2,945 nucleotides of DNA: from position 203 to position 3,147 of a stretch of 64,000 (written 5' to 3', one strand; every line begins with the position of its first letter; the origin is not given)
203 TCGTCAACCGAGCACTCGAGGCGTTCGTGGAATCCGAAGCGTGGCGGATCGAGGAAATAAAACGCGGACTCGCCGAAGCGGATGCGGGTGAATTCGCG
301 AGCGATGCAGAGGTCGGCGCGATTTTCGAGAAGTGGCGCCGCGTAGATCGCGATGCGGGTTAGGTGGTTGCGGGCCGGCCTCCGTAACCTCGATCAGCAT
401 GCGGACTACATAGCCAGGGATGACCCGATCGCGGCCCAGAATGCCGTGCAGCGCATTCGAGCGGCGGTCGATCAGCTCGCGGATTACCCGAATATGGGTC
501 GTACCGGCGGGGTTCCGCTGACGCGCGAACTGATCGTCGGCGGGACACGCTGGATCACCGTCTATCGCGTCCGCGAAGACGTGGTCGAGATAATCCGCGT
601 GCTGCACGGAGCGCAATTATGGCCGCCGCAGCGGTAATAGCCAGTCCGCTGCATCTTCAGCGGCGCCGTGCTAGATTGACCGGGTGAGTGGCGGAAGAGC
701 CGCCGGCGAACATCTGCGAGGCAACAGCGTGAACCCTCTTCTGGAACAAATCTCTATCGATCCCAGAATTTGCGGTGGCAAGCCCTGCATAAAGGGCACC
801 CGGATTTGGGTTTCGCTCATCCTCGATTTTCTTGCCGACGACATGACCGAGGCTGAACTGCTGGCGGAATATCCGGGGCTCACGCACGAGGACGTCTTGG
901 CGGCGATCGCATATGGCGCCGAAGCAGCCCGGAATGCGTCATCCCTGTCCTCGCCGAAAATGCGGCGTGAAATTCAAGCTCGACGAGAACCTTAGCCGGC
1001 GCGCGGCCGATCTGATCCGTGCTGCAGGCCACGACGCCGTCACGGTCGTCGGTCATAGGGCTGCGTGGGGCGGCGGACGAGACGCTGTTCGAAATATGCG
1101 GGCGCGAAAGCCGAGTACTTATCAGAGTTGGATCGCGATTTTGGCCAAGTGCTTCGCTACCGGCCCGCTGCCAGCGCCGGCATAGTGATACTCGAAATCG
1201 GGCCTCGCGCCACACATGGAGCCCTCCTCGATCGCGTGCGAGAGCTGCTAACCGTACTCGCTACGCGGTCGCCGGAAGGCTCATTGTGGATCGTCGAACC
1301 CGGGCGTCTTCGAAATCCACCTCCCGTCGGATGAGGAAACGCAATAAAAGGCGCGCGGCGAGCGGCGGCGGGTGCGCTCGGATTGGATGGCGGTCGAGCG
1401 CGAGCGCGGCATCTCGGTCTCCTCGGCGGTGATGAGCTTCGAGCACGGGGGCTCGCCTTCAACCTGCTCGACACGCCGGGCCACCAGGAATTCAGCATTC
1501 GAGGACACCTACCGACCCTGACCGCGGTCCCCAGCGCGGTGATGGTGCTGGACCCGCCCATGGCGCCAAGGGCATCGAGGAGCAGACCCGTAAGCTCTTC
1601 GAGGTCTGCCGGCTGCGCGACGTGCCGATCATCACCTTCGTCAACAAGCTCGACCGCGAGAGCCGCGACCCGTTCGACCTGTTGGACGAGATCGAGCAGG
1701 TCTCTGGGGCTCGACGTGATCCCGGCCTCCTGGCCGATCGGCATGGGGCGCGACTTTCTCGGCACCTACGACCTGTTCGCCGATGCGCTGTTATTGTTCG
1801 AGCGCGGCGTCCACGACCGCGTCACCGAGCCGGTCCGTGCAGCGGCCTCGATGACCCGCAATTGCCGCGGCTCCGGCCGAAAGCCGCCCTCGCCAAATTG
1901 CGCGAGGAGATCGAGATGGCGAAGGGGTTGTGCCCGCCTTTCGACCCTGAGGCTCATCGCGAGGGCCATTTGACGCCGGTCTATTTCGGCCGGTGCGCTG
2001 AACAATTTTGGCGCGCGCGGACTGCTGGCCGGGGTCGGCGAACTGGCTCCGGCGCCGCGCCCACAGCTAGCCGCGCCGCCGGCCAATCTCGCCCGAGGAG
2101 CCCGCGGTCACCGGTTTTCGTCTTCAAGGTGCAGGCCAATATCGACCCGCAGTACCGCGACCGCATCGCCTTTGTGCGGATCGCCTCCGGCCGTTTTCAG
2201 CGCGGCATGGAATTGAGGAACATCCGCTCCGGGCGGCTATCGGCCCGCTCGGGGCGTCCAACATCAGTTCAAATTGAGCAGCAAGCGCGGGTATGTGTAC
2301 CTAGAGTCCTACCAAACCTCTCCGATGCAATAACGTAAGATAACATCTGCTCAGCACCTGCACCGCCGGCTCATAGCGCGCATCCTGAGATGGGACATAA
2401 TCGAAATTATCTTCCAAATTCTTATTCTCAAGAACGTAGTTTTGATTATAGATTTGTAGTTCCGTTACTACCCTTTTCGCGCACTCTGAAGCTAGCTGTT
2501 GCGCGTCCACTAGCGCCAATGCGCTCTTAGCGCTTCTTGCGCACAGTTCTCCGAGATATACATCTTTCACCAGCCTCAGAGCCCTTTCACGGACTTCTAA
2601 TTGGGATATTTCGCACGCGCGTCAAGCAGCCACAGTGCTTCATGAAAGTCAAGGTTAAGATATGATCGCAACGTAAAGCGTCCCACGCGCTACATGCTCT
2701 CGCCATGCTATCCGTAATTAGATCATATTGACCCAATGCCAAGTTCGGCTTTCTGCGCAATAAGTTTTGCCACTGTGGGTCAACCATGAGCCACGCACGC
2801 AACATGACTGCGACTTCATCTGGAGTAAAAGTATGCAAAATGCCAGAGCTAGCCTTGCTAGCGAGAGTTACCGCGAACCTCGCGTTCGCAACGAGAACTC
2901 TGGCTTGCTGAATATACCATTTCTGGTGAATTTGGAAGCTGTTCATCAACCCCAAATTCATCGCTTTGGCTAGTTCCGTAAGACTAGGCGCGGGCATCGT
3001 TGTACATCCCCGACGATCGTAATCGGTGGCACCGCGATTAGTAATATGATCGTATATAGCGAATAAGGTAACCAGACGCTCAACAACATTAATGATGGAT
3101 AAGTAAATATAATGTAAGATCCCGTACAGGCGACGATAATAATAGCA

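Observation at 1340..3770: AT-rich three-gene islet truncating prfC, with a second diverged prfC 5' fragment downstream in permuted order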

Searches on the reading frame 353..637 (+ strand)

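Call 45: search_protein_families(library=pfam, max_evalue=0.001, proteins=[window:353-637:+])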
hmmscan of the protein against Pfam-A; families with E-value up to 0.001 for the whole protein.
window:353-637:+ (94 aa): 1 family
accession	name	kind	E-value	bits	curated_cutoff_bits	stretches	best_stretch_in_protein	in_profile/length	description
PF05016.21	ParE_toxin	-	9.2e-17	61.9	23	1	3-90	1-89/89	ParE toxin of type II toxin-antitoxin system, parDE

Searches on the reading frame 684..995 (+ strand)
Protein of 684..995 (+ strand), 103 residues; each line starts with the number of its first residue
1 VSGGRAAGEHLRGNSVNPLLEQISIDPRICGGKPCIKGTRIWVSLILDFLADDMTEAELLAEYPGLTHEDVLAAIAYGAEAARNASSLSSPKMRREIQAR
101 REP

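Call 45: search_protein_families(library=pfam, max_evalue=0.001, proteins=[window:684-995:+])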
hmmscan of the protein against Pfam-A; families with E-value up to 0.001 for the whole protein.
window:684-995:+ (103 aa): 1 family
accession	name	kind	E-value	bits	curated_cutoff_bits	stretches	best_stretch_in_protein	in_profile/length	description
PF04255.20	DUF433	-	3.9e-26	91.1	23.6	1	23-77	1-55/56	Protein of unknown function (DUF433)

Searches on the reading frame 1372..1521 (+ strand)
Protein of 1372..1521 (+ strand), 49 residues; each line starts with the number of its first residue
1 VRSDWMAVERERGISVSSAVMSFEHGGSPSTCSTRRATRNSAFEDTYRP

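Call 5: search_protein_families(library=pfam, max_evalue=1, proteins=[window:1372-1521:+])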
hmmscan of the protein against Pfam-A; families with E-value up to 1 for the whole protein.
window:1372-1521:+ (49 aa): 1 family
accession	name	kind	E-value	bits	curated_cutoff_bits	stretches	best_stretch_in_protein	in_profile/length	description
PF00009.33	GTP_EFTU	-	0.0013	18.8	26.5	1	3-32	44-66/188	Elongation factor Tu GTP binding domain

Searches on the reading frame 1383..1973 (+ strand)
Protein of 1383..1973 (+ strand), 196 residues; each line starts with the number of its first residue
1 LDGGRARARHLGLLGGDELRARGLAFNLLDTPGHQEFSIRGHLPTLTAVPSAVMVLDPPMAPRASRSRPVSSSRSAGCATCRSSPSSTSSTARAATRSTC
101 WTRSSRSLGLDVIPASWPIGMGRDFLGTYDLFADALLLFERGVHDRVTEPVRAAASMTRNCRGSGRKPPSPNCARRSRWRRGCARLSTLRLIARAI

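Call 5: search_protein_families(library=pfam, max_evalue=1, proteins=[window:1383-1973:+])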
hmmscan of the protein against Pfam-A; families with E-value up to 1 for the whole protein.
window:1383-1973:+ (196 aa): 1 family
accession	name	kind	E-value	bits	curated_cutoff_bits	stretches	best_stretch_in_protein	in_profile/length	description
PF00009.33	GTP_EFTU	-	0.053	13.5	26.5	1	23-57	68-101/188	Elongation factor Tu GTP binding domain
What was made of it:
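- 1348..2236 (+): prfC pseudogene fragment 1 (RF3 aa ~47-338), with multiple frameshifts and no P-loop. EF-G_D2 Pfam hit on ORF 1622-2338 (call 5).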

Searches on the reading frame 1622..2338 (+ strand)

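Call 5: search_protein_families(library=pfam, max_evalue=1, proteins=[window:1622-2338:+])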
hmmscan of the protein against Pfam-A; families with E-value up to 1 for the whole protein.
window:1622-2338:+ (238 aa): 2 families
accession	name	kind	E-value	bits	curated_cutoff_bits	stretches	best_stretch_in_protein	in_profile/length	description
PF22042.2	EF-G_D2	-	1.2e-08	35.4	27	1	165-216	4-49/84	Elongation factor G domain 2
PF03144.31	GTP_EFTU_D2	-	0.012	16.5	30.3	1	181-205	2-25/73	Elongation factor Tu domain 2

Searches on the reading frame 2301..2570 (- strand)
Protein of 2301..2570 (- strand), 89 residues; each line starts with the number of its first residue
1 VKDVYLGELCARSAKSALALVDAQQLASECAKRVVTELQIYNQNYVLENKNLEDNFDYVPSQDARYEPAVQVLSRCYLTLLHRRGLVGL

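Call 5: search_protein_families(library=pfam, max_evalue=1, proteins=[window:2301-2570:-])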
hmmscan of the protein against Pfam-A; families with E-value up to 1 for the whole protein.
window:2301-2570:- (89 aa): 1 family
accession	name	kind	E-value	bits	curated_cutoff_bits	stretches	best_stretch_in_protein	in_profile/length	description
PF19284.4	Arc_MA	-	0.056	14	28.5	1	25-82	3-59/108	Arc MA domain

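Call 7: search_protein_families(library=phrogs, max_evalue=1, proteins=[window:2301-2570:-])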
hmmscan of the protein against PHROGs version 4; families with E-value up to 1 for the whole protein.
window:2301-2570:- (89 aa): 2 families
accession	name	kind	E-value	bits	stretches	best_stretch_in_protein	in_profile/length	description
phrog_3664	-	DNA, RNA and nucleotide metabolism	0.038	15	1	35-60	13-38/58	DNA sliding clamp inhibitor; arrest of S.aureus DNA synthesis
phrog_20139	-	unknown function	0.24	12.5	1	20-62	9-51/84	-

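Call 8: search_protein_families(library=padloc, max_evalue=1, proteins=[window:2301-2570:-])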
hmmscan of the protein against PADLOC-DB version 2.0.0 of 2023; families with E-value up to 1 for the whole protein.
window:2301-2570:- (89 aa): 0 families

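Call 9: search_protein_families(library=ncbifam, max_evalue=1, proteins=[window:2301-2570:-])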
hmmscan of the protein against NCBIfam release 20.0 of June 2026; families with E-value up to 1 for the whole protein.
window:2301-2570:- (89 aa): 1 family
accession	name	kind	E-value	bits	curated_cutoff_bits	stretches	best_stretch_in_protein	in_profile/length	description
TIGR00219.1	mreC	equivalog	0.1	11.8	92.75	1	24-75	76-125/283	rod shape-determining protein MreC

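Call 11: find_encoding_contigs(protein=window:2301-2570:-, flank=10000)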
Protein window:2301-2570:- (89 aa): no gene with exactly this product is on record in the collection.

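Call 38: find_homologous_proteins(query=window:2301-2570:-, max_evalue=0.01)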
Query window:2301-2570:- (89 aa): 1 proteins with E <= 0.01 among 1 candidates.
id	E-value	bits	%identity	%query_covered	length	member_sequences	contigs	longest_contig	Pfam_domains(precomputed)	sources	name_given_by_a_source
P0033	1.4e-39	151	85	97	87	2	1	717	-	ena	-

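Call 69: search_protein_families(library=pfam, alignment_id=A9, max_evalue=1)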
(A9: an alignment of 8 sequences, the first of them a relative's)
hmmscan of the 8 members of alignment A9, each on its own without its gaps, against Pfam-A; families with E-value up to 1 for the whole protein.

A. member 1, P0033 (87 aa): 2 families
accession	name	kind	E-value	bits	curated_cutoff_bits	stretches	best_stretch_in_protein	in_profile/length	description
PF19284.4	Arc_MA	-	0.023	15.2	28.5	1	23-80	3-59/108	Arc MA domain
PF08453.16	Peptidase_M9_N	-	0.034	14.3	23.9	1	6-44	118-156/183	Peptidase family M9 N-terminal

B. families by the number of members that match (of 8 scanned): 2 families
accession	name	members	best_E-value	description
PF19284.4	Arc_MA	3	0.023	Arc MA domain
PF08453.16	Peptidase_M9_N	2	0.034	Peptidase family M9 N-terminal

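Call 71: search_solved_structures(query=A9, max_evalue=10)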
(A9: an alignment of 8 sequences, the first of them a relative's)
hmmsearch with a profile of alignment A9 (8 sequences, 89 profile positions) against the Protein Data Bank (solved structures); distinct sequences matched with E-value up to 10: 2.
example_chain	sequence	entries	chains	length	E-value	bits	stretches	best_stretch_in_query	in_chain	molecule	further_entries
9fqr_G0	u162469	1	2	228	0.45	14.1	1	35-71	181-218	Cytochrome b5 domain-containing protein 1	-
7ju4_2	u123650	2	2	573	0.48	14.1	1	13-76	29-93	Dynein regulatory complex subunit 2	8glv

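Call 98: predict_structure(alignment_id=A11)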
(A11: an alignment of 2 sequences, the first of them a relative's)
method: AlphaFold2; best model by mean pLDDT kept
length: 87 residues; sequences in the alignment: 2
mean_pLDDT: 69.7   pTM: 0.46
mean pLDDT of the five models: 69.7, 62.6, 57.1, 55.0, 48.8
residues with pLDDT >= 90: 0; 70-90: 53; 50-70: 32; < 50: 2
segments of 3 or more residues with pLDDT < 50: none
pLDDT, mean of each block of 10 residues (from residue 1): 67 76 80 77 63 53 69 78 63
secondary structure, 60 per line:
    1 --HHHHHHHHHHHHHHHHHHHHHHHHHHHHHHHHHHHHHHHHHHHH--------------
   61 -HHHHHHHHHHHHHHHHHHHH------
elements in order: H3-46 H62-81
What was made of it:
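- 2301..2570 (-): Gene C (relatives ~87-100 aa). Small, acidic and helical, with a conserved C-terminal ............[FL]. The window copy has a 1-nt deletion at ~2529 that replaces the N-terminal ~13 residues. The AF2 model is only pLDDT 69.7 (call 98).
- On Type II toxin-antitoxin systems: The C model is too weak to judge (call 98).
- Tried and rejected: C could only be modelled from two sequences and is low confidence, so it was not searched (call 98).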

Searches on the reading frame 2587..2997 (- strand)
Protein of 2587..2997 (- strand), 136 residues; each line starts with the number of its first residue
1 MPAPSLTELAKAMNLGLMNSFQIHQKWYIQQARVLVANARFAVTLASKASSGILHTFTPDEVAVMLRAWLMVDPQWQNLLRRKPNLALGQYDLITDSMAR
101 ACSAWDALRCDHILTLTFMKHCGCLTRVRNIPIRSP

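Call 5: search_protein_families(library=pfam, max_evalue=1, proteins=[window:2587-2997:-])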
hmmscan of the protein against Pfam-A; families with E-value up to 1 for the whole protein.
window:2587-2997:- (136 aa): 1 family
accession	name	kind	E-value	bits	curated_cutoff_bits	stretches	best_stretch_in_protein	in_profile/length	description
PF01005.24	Flavi_NS2A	-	0.16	12.2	25.1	1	5-58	116-176/215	Flavivirus non-structural protein NS2A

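Call 7: search_protein_families(library=phrogs, max_evalue=1, proteins=[window:2587-2997:-])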
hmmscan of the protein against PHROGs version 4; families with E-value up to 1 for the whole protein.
window:2587-2997:- (136 aa): 0 families

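Call 8: search_protein_families(library=padloc, max_evalue=1, proteins=[window:2587-2997:-])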
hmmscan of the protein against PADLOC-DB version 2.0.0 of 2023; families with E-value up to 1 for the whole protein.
window:2587-2997:- (136 aa): 0 families

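Call 9: search_protein_families(library=ncbifam, max_evalue=1, proteins=[window:2587-2997:-])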
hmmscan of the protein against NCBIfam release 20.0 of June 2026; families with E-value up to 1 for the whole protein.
window:2587-2997:- (136 aa): 1 family
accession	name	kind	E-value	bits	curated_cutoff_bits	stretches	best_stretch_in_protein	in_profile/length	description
TIGR04234.1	seadorna_RNAP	equivalog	0.066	10.7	150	1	28-113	180-267/1144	RNA-directed RNA polymerase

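Call 10: find_encoding_contigs(protein=window:2587-2997:-, flank=10000)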
Protein window:2587-2997:- (136 aa): no gene with exactly this product is on record in the collection.
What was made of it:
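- Tried and rejected: The window's B and C proteins are not on record (calls 10, 11).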

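Call 21: find_related_loci(query=A1, collection=genome_contigs, flank=10000)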
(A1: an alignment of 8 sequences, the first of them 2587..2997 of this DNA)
Query A1 (136 aa) in genome_contigs; peptide patterns used: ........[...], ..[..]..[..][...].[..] (x = any residue, [..] = any of these).
6 stretches matched a pattern, but none encodes a relative of the query by tblastn (E <= 1e-3).
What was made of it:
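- Tried and rejected: The first pattern set found nothing (call 21).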

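Call 22: find_related_loci(query=A1, collection=metagenome_contigs, flank=10000)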
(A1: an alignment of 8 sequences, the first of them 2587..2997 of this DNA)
Query A1 (136 aa) in metagenome_contigs; peptide patterns used: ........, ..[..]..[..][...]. (x = any residue, [..] = any of these).
163 stretches matched a pattern; 4 encode a relative of the query (tblastn E <= 1e-3); 4 distinct loci.
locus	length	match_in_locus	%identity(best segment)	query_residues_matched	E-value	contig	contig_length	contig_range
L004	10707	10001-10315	58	1-107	6e-37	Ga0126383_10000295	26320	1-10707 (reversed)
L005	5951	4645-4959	58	1-107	6e-37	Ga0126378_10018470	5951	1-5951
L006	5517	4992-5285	54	1-99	3e-31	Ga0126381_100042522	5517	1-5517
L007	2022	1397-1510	53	1-38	2e-10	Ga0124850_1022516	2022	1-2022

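Call 23: find_related_loci(query=A1, collection=viral_contigs, flank=10000)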
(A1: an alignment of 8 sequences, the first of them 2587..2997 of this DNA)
Query A1 (136 aa) in viral_contigs; peptide patterns used: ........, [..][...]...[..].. (x = any residue, [..] = any of these).
112 stretches matched a pattern, but none encodes a relative of the query by tblastn (E <= 1e-3).

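Call 108: search_protein_families(library=pfam, max_evalue=0.001, proteins=[L006:2333-4486:+, L006:1839-2336:+])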
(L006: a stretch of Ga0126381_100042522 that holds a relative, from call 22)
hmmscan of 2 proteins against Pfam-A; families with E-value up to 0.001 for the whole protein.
L006:2333-4486:+ (717 aa): 0 families

L006:1839-2336:+ (165 aa): 1 family
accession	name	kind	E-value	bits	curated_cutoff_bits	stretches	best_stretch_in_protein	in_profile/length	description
PF11577.13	NEMO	-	3.7e-05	24.1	23.2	1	86-113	21-48/68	NF-kappa-B essential modulator NEMO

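Call 109: search_protein_families(library=padloc, max_evalue=0.001, proteins=[L006:2333-4486:+])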
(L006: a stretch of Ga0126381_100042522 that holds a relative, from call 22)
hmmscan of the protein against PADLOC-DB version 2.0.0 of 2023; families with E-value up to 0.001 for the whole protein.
L006:2333-4486:+ (717 aa): 0 families
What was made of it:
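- PADLOC gave nothing, even for the TIR fusion (calls 8, 109).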
